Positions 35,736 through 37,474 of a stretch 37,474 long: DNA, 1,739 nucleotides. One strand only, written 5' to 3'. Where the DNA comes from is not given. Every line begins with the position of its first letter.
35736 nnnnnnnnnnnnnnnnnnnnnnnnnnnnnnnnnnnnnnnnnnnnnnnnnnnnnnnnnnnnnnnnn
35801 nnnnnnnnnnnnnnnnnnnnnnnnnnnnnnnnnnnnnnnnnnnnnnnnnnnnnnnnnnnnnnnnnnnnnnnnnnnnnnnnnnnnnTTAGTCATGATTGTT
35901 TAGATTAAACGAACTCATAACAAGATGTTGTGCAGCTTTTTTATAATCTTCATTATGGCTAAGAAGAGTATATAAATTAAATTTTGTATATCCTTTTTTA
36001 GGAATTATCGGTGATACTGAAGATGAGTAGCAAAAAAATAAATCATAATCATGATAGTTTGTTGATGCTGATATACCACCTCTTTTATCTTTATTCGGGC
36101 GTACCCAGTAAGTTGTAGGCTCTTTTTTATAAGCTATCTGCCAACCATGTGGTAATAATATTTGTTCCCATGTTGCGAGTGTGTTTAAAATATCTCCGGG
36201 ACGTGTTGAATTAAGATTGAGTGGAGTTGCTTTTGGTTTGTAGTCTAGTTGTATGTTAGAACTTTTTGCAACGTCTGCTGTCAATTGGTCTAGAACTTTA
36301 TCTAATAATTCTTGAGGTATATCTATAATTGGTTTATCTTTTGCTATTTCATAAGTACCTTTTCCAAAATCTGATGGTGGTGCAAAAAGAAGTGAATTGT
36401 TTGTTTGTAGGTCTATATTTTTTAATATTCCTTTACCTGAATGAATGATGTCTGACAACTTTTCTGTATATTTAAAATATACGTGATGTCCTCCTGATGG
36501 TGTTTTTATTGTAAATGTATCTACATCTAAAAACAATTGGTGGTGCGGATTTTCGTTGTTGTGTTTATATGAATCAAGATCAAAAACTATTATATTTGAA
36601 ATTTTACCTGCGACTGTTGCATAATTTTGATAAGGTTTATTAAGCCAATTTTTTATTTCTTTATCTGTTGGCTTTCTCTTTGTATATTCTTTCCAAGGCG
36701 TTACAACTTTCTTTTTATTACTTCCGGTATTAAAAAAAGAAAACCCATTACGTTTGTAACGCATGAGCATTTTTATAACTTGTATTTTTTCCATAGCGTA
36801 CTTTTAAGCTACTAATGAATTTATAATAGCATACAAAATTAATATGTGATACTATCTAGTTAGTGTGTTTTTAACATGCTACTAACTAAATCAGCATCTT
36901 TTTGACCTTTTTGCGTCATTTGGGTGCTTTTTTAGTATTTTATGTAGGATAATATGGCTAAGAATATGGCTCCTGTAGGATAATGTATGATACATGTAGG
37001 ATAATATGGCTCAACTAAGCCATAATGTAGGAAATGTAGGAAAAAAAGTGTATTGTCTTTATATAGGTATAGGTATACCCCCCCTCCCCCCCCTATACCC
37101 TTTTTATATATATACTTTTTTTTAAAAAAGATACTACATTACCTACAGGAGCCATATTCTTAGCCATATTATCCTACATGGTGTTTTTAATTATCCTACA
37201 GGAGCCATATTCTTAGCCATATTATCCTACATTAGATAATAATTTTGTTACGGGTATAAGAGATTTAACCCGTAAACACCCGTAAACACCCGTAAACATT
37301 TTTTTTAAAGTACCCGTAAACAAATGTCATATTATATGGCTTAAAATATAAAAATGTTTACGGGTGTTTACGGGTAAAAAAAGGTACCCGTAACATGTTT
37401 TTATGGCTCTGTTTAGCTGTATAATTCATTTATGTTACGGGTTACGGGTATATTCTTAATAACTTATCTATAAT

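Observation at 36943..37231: Origin-like architecture next to the prim-pol gene: convergent 42-nt repeats around a C-tract and an AT block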

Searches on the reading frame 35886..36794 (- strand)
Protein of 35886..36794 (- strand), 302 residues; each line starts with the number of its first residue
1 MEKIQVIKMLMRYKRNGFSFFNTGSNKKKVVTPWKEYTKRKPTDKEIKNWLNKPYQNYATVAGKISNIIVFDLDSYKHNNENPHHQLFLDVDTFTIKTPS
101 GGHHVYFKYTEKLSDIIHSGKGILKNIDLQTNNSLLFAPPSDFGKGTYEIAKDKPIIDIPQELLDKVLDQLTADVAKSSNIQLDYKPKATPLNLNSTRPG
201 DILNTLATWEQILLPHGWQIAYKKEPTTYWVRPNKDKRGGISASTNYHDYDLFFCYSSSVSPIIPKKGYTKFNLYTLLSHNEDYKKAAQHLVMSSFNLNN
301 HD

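Call 6: search_protein_families(library=pfam, proteins=[window:35886-36794:-], max_evalue=0.01)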
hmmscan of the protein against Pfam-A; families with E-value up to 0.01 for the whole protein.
window:35886-36794:- (302 aa): 1 family
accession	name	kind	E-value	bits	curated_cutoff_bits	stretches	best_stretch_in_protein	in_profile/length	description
PF09250.16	Prim-Pol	-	2.9e-15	57.5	22.8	1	12-161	3-157/158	Bifunctional DNA primase/polymerase, N-terminal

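Call 7: search_protein_families(library=phrogs, proteins=[window:35886-36794:-], max_evalue=0.001)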
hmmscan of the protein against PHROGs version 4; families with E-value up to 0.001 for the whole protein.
window:35886-36794:- (302 aa): 5 families
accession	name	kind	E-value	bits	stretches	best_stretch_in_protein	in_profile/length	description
phrog_19930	-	DNA, RNA and nucleotide metabolism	4.4e-15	56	2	190-293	230-326/865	DNA polymerase/primase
phrog_695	-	DNA, RNA and nucleotide metabolism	1.9e-10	41.2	1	9-176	11-186/704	DNA polymerase/primase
phrog_906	-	DNA, RNA and nucleotide metabolism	7.2e-10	39.2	1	96-237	171-308/872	DNA polymerase/primase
phrog_1156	-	DNA, RNA and nucleotide metabolism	2.2e-09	37.4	1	13-174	20-198/855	DNA primase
phrog_3022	-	DNA, RNA and nucleotide metabolism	1.1e-06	28.3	1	31-171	51-183/788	DNA primase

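Call 10: find_related_loci(query=window:35886-36794:-, collection=viral_contigs, flank=4000)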
Query window:35886-36794:- (302 aa) in viral_contigs; peptide patterns used: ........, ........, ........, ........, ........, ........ (x = any residue, [..] = any of these).
3 stretches matched a pattern, but none encodes a relative of the query by tblastn (E <= 1e-3).

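Call 12: find_homologous_proteins(query=window:35886-36794:-)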
Query window:35886-36794:- (302 aa): 36 proteins with E <= 0.001 among 451 candidates.
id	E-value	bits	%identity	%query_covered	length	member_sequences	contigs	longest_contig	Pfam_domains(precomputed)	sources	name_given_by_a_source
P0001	3.4e-204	695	100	100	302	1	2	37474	PF09250.17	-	-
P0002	4.6e-81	290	47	99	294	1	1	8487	PF09250.17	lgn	-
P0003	4.1e-80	287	47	99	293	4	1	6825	PF09250.17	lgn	-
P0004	4.0e-79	284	46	95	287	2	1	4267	PF09250.17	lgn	-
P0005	5.1e-79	284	48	97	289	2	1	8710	PF09250.17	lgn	-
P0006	6.6e-79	283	47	96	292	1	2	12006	PF09250.17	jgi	jgi:hypothetical protein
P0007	7.9e-79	283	48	95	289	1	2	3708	PF09250.17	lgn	-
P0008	1.2e-77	279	46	97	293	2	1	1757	PF09250.17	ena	-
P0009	1.4e-77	279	46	97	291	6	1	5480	PF09250.17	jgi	jgi:hypothetical protein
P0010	5.3e-76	274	46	99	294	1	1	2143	PF09250.17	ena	-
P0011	9.3e-76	273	46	97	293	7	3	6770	PF09250.17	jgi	jgi:hypothetical protein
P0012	3.1e-75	271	46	99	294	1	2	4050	PF09250.17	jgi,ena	-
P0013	9.4e-75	270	45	98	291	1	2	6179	PF09250.17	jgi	jgi:hypothetical protein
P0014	4.1e-74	268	43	95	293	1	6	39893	PF09250.17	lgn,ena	-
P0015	5.3e-74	267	44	95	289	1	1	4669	PF09250.17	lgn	-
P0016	1.7e-72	262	44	97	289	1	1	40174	PF09250.17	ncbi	ncbi:MAG TPA: bifunctional DNA primase/polymerase [Stenomitos sp.]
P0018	3.6e-72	261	44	97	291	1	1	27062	PF09250.17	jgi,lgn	-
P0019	1.9e-71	259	45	97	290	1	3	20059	PF09250.17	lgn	-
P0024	2.4e-70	255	45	99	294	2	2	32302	PF09250.17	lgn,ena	-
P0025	2.8e-70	255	46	97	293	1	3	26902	PF09250.17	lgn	-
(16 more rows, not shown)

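Call 13: find_encoding_contigs(protein=P0001, flank=3000, max_places=4)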
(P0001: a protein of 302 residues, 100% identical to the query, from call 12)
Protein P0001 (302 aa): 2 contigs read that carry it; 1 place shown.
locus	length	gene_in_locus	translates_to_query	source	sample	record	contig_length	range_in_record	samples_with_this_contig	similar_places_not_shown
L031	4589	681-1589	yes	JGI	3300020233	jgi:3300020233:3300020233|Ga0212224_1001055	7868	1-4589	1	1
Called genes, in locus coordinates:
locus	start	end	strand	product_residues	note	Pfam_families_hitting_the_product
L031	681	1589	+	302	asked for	PF09250:Prim-Pol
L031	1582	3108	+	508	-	PF08706:D5_N (weak), PF19263:DUF5906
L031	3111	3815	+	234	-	-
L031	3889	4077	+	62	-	-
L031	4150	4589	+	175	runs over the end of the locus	-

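Call 14: find_encoding_contigs(protein=P0014, flank=4000, max_places=3)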
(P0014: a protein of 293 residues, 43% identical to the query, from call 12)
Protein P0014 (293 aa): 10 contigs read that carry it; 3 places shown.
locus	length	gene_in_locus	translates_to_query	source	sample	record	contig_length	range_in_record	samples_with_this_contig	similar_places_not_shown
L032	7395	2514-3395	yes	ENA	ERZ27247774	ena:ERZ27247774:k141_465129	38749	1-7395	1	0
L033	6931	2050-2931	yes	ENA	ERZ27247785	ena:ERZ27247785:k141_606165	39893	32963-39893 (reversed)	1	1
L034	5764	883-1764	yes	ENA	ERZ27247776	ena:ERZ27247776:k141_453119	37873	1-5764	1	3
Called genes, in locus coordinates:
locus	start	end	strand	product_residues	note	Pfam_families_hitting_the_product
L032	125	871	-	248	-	PF13482:RNase_H_2 (weak)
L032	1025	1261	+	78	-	-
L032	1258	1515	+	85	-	-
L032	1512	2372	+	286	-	PF12762:DDE_Tnp_IS1595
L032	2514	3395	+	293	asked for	PF09250:Prim-Pol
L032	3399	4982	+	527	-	PF08706:D5_N, PF19263:DUF5906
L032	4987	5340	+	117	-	-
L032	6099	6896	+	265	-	PF07460:NUMOD3 (weak), PF01844:HNH (faint)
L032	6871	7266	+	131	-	-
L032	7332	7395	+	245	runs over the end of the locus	-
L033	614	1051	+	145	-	-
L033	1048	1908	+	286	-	PF12762:DDE_Tnp_IS1595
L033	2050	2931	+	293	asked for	PF09250:Prim-Pol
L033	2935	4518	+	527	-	PF08706:D5_N, PF19263:DUF5906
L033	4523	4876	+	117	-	-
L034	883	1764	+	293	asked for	PF09250:Prim-Pol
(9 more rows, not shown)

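Call 15: find_encoding_contigs(protein=P0016, flank=4000, max_places=2)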
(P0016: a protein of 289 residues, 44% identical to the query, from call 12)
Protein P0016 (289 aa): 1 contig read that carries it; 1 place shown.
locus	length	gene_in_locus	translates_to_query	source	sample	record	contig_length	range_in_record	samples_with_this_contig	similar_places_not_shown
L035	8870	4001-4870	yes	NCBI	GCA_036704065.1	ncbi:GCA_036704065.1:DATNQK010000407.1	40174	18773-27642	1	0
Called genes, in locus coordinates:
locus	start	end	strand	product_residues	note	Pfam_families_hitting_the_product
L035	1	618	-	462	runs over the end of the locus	PF03237:Terminase_6N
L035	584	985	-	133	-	-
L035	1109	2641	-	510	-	PF00118:Cpn60_TCP1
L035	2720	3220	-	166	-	-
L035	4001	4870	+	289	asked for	PF09250:Prim-Pol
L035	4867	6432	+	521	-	PF08706:D5_N, PF19263:DUF5906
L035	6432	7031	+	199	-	PF25164:CoiA_N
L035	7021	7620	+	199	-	-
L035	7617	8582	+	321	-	PF00145:DNA_methylase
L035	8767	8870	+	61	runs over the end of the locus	-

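Call 18: find_encoding_contigs(protein=P0024, flank=4000, max_places=2)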
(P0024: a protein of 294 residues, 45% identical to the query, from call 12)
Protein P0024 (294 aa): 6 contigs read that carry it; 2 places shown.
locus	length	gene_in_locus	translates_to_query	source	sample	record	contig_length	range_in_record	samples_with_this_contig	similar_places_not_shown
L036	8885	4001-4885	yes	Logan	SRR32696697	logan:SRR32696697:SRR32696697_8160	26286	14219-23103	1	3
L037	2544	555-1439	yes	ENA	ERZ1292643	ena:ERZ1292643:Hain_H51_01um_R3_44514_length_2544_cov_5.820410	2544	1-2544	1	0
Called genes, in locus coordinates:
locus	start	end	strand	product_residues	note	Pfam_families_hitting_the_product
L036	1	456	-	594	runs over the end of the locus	-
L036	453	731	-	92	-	-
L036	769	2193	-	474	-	PF04466:Terminase_3 (faint)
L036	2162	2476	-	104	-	-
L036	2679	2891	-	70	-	-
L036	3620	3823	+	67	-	-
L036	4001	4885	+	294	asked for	PF09250:Prim-Pol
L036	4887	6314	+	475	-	PF08706:D5_N, PF19263:DUF5906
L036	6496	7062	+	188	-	PF07460:NUMOD3 (faint), PF01844:HNH (weak)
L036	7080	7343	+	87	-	-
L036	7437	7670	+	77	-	-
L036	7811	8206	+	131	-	-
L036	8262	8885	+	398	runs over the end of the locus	PF04851:ResIII (faint), PF00271:Helicase_C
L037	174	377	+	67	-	-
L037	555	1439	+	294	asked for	PF09250:Prim-Pol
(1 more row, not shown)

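Call 19: find_encoding_contigs(protein=P0025, flank=4000, max_places=2)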
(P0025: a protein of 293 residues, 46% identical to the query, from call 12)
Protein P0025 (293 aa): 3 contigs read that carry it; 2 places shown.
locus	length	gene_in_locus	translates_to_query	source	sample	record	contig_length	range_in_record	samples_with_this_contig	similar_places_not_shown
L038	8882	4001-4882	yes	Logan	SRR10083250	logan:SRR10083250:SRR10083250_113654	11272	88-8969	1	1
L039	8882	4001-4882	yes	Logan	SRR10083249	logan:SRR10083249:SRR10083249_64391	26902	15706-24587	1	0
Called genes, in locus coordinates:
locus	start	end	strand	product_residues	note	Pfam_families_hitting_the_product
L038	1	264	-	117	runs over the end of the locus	?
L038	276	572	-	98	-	-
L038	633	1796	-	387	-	PF04466:Terminase_3 (weak), PF17288:Terminase_3C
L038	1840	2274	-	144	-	PF20901:Sf6_terminase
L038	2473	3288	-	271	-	-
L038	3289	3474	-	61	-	-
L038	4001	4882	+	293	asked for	PF09250:Prim-Pol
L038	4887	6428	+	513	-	PF08706:D5_N, PF19263:DUF5906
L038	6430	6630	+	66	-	-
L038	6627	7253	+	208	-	PF12705:PDDEXK_1 (weak)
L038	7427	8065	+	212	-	-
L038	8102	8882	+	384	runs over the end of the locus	PF00176:SNF2-rel_dom (faint)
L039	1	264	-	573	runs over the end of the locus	-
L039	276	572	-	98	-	-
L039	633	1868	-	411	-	PF04466:Terminase_3 (weak), PF17288:Terminase_3C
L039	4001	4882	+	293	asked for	PF09250:Prim-Pol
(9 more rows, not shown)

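Call 20: find_encoding_contigs(protein=P0018, flank=4000, max_places=2)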
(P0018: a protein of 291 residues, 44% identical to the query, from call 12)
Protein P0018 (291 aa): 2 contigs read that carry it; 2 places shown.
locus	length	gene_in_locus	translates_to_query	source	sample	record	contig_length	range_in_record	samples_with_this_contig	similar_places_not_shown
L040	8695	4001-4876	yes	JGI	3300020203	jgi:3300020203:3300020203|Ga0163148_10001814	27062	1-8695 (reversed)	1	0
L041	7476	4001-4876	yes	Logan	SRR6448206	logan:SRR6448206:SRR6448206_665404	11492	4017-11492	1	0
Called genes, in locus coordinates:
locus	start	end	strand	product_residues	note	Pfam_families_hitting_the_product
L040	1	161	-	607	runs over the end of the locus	-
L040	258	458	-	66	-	-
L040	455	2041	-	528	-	PF05876:GpA_ATPase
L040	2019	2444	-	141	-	-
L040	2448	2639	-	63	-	-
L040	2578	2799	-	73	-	-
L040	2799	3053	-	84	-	PF00166:Cpn10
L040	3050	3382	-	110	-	-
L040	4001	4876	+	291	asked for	PF09250:Prim-Pol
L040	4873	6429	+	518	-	PF08706:D5_N, PF19263:DUF5906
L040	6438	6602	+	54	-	-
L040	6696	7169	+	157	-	-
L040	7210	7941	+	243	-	-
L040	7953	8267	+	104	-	-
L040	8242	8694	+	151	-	?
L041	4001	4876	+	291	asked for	PF09250:Prim-Pol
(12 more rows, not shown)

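Call 21: find_encoding_contigs(protein=P0019, flank=4000, max_places=2)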
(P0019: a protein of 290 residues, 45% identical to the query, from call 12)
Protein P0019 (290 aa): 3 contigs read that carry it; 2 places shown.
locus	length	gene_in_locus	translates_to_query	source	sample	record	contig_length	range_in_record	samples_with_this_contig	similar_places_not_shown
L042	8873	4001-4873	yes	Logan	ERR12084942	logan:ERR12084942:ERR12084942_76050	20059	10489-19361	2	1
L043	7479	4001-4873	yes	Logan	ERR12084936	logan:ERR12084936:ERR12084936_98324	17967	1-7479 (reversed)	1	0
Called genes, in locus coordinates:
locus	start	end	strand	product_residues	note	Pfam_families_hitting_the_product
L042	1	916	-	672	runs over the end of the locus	-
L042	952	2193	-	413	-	PF04466:Terminase_3, PF17288:Terminase_3C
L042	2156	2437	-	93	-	PF18932:DUF5681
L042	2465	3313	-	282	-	-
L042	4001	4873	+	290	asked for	PF09250:Prim-Pol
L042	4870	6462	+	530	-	PF08706:D5_N, PF19263:DUF5906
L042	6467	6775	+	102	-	-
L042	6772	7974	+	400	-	PF00270:DEAD (faint), PF00271:Helicase_C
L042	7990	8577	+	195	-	-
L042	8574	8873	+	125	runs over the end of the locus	-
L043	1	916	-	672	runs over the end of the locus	-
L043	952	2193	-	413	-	PF04466:Terminase_3, PF17288:Terminase_3C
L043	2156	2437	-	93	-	PF18932:DUF5681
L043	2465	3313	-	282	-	-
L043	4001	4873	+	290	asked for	PF09250:Prim-Pol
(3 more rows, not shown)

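Call 31: find_related_loci(query=A1, collection=metagenome_contigs, flank=3000)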
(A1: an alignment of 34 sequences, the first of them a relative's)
Query A1 (302 aa) in metagenome_contigs; peptide patterns used: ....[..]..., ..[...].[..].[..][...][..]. (x = any residue, [..] = any of these).
215 stretches matched a pattern; 90 encode a relative of the query (tblastn E <= 1e-3); the best 80 are kept; 80 distinct loci.
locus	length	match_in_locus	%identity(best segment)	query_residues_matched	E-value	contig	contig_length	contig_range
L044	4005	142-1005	45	1-298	5e-81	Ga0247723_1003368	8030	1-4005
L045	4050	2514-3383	46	3-300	5e-79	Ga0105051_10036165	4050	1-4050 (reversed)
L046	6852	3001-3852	44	9-300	1e-77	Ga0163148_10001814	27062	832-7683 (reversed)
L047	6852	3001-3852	45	9-300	3e-77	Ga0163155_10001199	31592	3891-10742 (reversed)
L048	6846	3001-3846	46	9-300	2e-77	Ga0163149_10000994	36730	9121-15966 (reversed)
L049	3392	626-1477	45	9-300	1e-77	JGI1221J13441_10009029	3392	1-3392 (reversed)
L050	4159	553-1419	45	7-298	9e-77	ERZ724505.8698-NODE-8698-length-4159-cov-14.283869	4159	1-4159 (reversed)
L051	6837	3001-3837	45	12-298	4e-76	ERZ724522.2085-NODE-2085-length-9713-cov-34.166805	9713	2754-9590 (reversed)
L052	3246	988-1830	45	9-296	1e-75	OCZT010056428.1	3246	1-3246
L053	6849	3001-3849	45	12-300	2e-74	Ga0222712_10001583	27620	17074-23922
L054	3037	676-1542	45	10-298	4e-73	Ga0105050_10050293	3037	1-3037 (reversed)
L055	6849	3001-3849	43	12-301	1e-72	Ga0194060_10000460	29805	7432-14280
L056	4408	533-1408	42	1-298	4e-72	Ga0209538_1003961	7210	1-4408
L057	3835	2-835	46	17-301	7e-72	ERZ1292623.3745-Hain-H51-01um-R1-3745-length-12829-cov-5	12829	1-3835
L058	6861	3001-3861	43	13-301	3e-71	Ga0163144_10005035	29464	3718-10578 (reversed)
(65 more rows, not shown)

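Call 48: search_solved_structures(query=window:35886-36794:-, max_evalue=0.01)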
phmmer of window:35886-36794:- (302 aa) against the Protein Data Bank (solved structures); distinct sequences matched with E-value up to 0.01: 3.
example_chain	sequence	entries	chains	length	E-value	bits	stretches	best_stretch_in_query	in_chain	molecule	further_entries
1rni_A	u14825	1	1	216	0.00088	21.8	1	13-136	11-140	ORF904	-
1ro0_A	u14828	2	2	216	0.0013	21.2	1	15-136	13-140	ORF904 | hypothetical protein ORF904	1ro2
3m1m_A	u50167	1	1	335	0.0025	20.3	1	13-136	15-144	ORF904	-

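Call 59: find_related_loci(query=A1, collection=genome_contigs, flank=3000)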
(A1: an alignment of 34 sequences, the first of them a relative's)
Query A1 (302 aa) in genome_contigs; peptide patterns used: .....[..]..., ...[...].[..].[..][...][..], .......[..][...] (x = any residue, [..] = any of these).
26 stretches matched a pattern; 7 encode a relative of the query (tblastn E <= 1e-3); 7 distinct loci.
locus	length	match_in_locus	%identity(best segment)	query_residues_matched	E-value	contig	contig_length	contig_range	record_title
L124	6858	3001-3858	44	7-300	3e-78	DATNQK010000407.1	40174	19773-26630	MAG TPA_asm: Stenomitos sp. isolate SMAG_U16505 k141_244850, whole genome shotgun sequence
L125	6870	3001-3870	24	40-291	9e-24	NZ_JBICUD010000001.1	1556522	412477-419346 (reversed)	Spirillospora sp. NPDC048911 NPDC048911_415_B11.ctg-0001, whole genome shotgun sequence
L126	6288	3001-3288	42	199-296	6e-18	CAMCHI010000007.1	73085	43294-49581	MAG: uncultured Arcanobacterium sp. isolate SRR15732359_bin.12_metaWRAP_v1.3_MAG genome assembly, contig: ERZ9426291.66,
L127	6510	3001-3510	29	17-201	6e-12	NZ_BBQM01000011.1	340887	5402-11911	Cupriavidus basilensis strain KF708, whole genome shotgun sequence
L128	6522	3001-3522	25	6-182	2e-10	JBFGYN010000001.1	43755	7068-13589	MAG: Candidatus Competibacterales bacterium isolate Mix_sand06.2021.04.G.13 k141_282133_length_43755_cov_9.0002, whole g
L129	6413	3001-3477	24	17-181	2e-6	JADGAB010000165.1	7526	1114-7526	MAG: Magnetococcales bacterium isolate nMBPbin6 nMBP_bin6_NODE_165_length_7526_cov_5.126057, whole genome shotgun sequen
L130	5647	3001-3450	23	5-141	3e-6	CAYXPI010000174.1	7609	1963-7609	MAG TPA_asm: uncultured Limibaculum sp. isolate SRP128890_co1_158 genome assembly, contig: NODE_13387_length_7609_cov_16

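Call 98: find_related_loci(query=A1, collection=viral_contigs, flank=3000)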
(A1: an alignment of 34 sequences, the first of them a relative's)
Query A1 (302 aa) in viral_contigs; peptide patterns used: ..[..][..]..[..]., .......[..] (x = any residue, [..] = any of these).
41 stretches matched a pattern; 17 encode a relative of the query (tblastn E <= 1e-3); 17 distinct loci.
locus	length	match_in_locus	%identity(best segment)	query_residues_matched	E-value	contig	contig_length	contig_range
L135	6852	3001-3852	45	9-300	8e-78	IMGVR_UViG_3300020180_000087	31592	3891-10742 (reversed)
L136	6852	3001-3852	44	9-300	4e-78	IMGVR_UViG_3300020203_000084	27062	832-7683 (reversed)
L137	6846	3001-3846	46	9-300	6e-78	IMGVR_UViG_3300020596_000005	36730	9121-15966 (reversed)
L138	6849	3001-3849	45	12-300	7e-75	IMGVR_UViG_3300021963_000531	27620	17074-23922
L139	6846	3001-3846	43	9-298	8e-74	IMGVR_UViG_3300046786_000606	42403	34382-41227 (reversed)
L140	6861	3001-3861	43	13-301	9e-72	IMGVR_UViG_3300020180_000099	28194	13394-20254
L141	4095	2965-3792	45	17-297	2e-65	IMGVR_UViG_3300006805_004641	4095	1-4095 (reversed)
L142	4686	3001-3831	42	17-300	3e-65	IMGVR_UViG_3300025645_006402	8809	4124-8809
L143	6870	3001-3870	41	1-296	7e-65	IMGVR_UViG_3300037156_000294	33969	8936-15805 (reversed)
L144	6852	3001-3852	38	8-297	1e-60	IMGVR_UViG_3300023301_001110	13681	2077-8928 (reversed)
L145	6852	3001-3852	46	9-298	2e-79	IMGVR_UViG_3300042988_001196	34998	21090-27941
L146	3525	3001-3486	47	9-171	7e-45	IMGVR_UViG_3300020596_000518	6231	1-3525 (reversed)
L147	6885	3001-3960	31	5-302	6e-33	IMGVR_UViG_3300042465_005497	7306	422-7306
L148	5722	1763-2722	31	5-302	6e-33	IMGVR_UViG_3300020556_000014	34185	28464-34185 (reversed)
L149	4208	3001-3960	31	5-302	4e-33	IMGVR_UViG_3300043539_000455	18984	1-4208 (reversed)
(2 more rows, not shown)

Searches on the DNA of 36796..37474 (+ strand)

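Call 8: search_dna_similar(query=window:36796-37474:+, collection=phages, mode=distant, max_evalue=0.001)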
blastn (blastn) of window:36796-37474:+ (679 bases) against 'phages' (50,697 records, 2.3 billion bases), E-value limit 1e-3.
No match.
